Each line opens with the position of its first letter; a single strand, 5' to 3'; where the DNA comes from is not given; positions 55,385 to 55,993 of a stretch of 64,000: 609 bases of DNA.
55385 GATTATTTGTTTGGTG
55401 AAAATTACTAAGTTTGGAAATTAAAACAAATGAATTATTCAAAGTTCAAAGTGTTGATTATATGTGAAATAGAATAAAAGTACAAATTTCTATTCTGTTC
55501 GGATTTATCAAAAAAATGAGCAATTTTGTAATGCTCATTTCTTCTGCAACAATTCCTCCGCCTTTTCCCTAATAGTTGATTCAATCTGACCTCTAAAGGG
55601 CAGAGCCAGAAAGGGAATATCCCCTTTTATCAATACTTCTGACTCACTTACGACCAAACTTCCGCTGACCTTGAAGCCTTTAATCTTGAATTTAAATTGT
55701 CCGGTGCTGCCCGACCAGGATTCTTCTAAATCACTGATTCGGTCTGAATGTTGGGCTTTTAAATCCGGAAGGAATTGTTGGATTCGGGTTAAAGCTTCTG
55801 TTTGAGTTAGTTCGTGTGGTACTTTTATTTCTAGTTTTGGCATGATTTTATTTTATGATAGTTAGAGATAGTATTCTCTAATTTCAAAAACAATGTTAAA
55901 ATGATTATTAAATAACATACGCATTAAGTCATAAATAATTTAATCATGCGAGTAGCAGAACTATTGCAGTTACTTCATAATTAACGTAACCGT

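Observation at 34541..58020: At least seven copies or fragments of one small PHA-granule-like gene punctuate a 24-kb mosaic of unrelated genes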

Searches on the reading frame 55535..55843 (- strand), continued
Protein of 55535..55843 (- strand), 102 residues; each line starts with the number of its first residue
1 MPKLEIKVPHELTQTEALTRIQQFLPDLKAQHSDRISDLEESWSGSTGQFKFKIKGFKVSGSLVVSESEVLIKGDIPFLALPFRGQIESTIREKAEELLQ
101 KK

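Call 54: fold_search(model_id=the predicted structure, library=pdb)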
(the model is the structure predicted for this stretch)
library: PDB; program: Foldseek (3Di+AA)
matches with E <= 10: 1100; with E <= 0.001: 0
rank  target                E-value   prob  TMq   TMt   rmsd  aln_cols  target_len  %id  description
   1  1vjh_A                2.0e-03  1.00  0.55  0.48   4.8       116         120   12  Crystal structure of gene product of At1g24000 from Arabidopsis thaliana (released 2004-03-16)
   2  2m89_MODEL_1_A        6.0e-03  1.00  0.52  0.43   5.1       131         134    8  Solution structure of the Aha1 dimer from Colwellia psychrerythraea (released 2013-09-04)
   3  1ifv_A                7.6e-03  0.92  0.37  0.29   7.6       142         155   10  CRYSTAL STRUCTURE OF PATHOGENESIS-RELATED PROTEIN LLPR10.1B FROM YELLOW LUPINE (released 2002-07-10)
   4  4yom_A                8.1e-03  0.99  0.50  0.49   4.6       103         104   10  Structure of SAD kinase (released 2015-12-16)
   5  2wql_A                8.1e-03  0.99  0.48  0.36   6.4       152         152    8  CRYSTAL STRUCTURE OF THE MAJOR CARROT ALLERGEN DAU C 1 (released 2009-09-01)
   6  2ffs_A                8.6e-03  0.96  0.40  0.32   6.6       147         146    9  Structure of PR10-allergen-like protein PA1206 from Pseudomonas aeruginosa PAO1 (released 2006-01-10)
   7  5gwp_C                1.2e-02  0.93  0.40  0.29   8.0       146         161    8  Crystal structure of RCAR3:PP2C wild-type with (+)-ABA (released 2017-09-13)
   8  5non_C                1.4e-02  0.99  0.54  0.39   5.7       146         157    8  Structure of truncated Norcoclaurine Synthase from Thalictrum flavum with product mimic (released 2017-09-27)
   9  3tfz_B                1.4e-02  0.94  0.41  0.28   7.1       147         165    8  Crystal structure of Zhui aromatase/cyclase from Streptomcyes sp. R1128 (released 2011-09-14)
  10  3w9k                  1.5e-02  1.00  0.56  0.45   5.5       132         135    9  Crystal structure of thermoacidophile-specific protein STK_08120 complexed with myristic acid (released 2013-07-17)
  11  6ka2_B                1.5e-02  0.98  0.45  0.35   6.3       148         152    9  Crystal structure of a Thebaine synthase from Papaver somniferum in complex with TBN (released 2020-06-24)
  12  2qpv_A                1.8e-02  1.00  0.65  0.52   4.3       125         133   14  Crystal structure of uncharacterized protein Atu1531 (released 2007-08-07)
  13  6v8l_A                1.8e-02  1.00  0.58  0.44   5.4       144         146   10  Crystal structure of Ara h 8.0201 (released 2020-12-16)
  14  3tfz_C                1.8e-02  0.98  0.50  0.33   7.0       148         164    9  Crystal structure of Zhui aromatase/cyclase from Streptomcyes sp. R1128 (released 2011-09-14)
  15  6rp3                  1.8e-02  0.97  0.50  0.36   6.1       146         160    7  Truncated Norcoclaurine synthase with reaction intermediate mimic (released 2019-10-09)
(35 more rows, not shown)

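Call 62: find_encoding_contigs(protein=P0009, flank=10000, max_places=4)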
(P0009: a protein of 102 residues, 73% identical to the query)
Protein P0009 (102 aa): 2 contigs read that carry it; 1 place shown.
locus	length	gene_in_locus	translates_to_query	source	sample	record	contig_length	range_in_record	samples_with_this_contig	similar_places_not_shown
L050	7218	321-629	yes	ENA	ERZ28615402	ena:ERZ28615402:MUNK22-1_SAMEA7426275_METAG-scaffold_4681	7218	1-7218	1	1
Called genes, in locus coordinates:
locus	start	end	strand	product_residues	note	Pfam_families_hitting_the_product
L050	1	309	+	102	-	?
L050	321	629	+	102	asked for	PF09650:PHA_gran_rgn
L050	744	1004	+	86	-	-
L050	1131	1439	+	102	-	PF09650:PHA_gran_rgn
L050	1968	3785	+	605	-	-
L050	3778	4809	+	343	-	-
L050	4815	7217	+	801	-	?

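Call 63: find_encoding_contigs(protein=P0046, flank=10000, max_places=4)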
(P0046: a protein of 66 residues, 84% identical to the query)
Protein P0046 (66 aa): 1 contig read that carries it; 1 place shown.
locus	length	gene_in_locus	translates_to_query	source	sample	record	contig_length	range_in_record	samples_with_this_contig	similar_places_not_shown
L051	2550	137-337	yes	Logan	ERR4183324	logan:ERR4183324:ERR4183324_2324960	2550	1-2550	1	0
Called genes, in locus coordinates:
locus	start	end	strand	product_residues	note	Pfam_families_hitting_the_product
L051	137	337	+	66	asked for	-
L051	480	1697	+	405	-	-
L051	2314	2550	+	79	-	?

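Call 67: find_related_loci(query=A2, collection=viral_contigs, flank=10000)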
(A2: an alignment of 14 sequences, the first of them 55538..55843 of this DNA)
Query A2 (102 aa) in viral_contigs; peptide patterns used: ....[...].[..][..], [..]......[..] (x = any residue, [..] = any of these).
51 stretches matched a pattern, but none encodes a relative of the query by tblastn (E <= 1e-3).
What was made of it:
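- PHA was not found in viral contigs (call 67).
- Tried and rejected: The viral-contig scan found no PHA relatives (call 67).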

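Call 78: find_encoding_contigs(protein=P0049, flank=10000, max_places=10)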
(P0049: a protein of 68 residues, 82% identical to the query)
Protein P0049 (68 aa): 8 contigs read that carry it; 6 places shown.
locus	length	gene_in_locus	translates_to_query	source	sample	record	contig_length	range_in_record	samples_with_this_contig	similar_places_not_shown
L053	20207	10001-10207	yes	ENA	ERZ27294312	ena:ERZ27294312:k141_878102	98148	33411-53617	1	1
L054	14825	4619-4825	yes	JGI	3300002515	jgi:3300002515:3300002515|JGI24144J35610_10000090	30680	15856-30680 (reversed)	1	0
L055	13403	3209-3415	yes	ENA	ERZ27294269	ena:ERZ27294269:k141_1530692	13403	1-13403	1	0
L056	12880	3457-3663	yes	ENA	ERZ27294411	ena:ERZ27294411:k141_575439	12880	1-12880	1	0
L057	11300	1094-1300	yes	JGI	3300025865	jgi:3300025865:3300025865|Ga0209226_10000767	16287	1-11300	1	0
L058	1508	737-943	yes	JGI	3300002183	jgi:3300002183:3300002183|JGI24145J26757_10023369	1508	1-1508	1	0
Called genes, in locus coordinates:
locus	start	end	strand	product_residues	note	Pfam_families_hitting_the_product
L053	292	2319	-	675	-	PF05649:Peptidase_M13_N, PF01431:Peptidase_M13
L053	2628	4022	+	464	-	-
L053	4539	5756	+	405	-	-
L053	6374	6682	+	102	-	PF09650:PHA_gran_rgn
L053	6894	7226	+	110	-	PF14357:DUF4404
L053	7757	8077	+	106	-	PF13560:HTH_31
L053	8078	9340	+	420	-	PF07804:HipA_C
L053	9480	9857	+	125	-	-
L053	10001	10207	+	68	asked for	PF09650:PHA_gran_rgn (weak)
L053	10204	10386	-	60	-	-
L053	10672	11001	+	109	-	PF13443:HTH_26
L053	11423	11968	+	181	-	PF24838:8xMP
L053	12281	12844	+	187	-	-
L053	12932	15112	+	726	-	PF00141:peroxidase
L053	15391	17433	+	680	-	PF25852:DUF6242_C (faint), PF02012:BNR (faint), PF18962:Por_Secre_tail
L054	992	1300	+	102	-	PF09650:PHA_gran_rgn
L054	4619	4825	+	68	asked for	PF09650:PHA_gran_rgn (weak)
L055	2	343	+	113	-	?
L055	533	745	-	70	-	-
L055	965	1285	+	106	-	PF13560:HTH_31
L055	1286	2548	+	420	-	PF07804:HipA_C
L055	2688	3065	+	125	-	-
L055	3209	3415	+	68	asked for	PF09650:PHA_gran_rgn (weak)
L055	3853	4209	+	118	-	PF13443:HTH_26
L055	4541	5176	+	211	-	PF24838:8xMP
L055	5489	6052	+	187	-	-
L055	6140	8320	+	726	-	PF00141:peroxidase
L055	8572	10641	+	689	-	PF25852:DUF6242_C (faint), PF02012:BNR (faint), PF18962:Por_Secre_tail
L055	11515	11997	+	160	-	-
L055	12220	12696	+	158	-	PF13474:SnoaL_3, PF14534:DUF4440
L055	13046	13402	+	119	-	?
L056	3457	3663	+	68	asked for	PF09650:PHA_gran_rgn (weak)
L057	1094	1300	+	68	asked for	PF09650:PHA_gran_rgn (weak)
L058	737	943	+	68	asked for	PF09650:PHA_gran_rgn (weak)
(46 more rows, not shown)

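Call 80: search_protein_families(library=pfam, max_evalue=0.01, proteins=[L055:2-343:+, L027:1598-2218:+, L008:14814-15263:+, L050:744-1004:+, L045:1375-1830:+, L045:1902-2246:+])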
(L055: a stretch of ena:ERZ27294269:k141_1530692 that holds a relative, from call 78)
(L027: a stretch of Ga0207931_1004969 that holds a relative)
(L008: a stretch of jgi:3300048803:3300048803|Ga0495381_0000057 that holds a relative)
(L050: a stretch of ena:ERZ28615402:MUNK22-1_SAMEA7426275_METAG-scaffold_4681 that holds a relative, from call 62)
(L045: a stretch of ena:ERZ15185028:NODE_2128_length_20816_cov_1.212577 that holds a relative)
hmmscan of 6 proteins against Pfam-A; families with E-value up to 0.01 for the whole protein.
L055:2-343:+ (113 aa): 1 family
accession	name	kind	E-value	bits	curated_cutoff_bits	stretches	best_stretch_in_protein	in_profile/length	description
PF05163.17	DinB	-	0.00046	20.6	23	1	2-106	40-140/165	DinB family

L027:1598-2218:+ (206 aa): 2 families
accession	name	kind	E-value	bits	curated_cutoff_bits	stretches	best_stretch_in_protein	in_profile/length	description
PF06966.17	DUF1295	-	0.00081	19.4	20.4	1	24-170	70-200/235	Protein of unknown function (DUF1295)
PF07298.16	NnrU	-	0.0015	18.7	24.7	1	7-148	3-114/188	NnrU protein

L008:14814-15263:+ (149 aa): 0 families

L050:744-1004:+ (86 aa): 0 families

L045:1375-1830:+ (151 aa): 0 families

L045:1902-2246:+ (114 aa): 0 families

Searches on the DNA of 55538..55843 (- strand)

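Call 42: search_rna_families(sources=[L037, L020, L017], threshold=gathering)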
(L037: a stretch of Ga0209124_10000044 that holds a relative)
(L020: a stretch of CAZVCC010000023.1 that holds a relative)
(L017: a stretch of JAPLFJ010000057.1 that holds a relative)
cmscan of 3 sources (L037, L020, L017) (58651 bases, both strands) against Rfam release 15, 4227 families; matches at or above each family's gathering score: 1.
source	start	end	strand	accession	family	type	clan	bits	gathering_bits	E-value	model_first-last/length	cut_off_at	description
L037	2646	2731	+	RF00005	tRNA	Gene; tRNA;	CL00001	58.7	29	3.7e-10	1-71/71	no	tRNA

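Call 74: search_rna_families(source=L037, start=7650, end=8080, threshold=evalue, max_evalue=1)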
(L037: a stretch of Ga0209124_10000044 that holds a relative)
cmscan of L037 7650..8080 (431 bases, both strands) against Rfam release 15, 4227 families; matches with E-value up to 1: 2.
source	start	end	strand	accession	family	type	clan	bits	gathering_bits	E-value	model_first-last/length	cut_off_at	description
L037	7802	8050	+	RF01578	RUF1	Gene; sRNA;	-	18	70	0.4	1-264/264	no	Plasmodium RNA of unkown function RUF1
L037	7650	7699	-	RF00080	Manganese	Cis-reg; riboswitch;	-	11.3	45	0.52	1-48/177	3'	Manganese Mn2+ riboswitch aptamer (yybP-ykoY)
